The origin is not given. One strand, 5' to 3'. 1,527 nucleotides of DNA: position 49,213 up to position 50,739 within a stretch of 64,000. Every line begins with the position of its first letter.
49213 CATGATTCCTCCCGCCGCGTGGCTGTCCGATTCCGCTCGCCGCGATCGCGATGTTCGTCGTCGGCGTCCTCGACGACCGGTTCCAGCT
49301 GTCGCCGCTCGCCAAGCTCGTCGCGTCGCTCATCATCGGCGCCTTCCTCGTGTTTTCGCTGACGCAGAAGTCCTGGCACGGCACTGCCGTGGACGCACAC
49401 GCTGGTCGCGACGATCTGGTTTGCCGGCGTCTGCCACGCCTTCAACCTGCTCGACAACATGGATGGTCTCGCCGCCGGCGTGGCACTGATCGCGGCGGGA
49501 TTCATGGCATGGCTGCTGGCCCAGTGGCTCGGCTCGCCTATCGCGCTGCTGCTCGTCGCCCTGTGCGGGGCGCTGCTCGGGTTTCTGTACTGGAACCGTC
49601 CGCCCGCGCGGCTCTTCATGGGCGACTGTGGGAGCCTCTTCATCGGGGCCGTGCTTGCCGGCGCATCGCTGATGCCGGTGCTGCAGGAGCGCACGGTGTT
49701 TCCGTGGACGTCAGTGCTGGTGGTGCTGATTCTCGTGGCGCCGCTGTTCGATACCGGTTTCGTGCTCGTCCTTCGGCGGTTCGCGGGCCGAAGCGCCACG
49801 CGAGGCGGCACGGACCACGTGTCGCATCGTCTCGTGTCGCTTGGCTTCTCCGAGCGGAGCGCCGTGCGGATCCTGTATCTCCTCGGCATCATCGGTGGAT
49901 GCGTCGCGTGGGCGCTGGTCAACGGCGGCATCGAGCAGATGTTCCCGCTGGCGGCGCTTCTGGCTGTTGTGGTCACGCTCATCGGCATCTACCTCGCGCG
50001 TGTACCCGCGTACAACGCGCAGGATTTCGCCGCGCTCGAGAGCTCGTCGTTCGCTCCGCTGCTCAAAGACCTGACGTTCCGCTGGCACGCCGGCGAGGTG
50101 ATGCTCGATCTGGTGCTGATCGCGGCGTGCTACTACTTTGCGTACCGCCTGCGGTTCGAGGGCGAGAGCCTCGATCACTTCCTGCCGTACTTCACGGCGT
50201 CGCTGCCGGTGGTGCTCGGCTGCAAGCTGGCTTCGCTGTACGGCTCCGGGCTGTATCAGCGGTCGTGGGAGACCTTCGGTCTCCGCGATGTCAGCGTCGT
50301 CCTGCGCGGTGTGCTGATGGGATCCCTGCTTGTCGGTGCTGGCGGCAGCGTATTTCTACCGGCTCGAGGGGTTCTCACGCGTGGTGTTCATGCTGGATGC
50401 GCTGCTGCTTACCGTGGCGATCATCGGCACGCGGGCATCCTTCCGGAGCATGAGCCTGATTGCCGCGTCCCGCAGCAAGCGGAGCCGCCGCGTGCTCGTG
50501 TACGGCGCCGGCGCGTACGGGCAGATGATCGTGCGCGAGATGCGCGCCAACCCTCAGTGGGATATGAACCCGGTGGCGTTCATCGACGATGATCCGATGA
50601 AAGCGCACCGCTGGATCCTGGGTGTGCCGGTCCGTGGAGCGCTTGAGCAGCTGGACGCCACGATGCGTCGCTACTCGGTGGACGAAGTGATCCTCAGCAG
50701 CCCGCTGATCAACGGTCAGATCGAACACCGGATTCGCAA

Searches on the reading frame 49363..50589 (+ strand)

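Call 50: search_protein_families(library=pfam, proteins=[window:49363-50589:+], max_evalue=0.001)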
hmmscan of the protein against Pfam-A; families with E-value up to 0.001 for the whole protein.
window:49363-50589:+ (409 aa): 1 family
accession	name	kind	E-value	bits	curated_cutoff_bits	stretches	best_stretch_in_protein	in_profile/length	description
PF00953.26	Glycos_transf_4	-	8.6e-25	88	27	1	9-104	63-158/160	Glycosyl transferase family 4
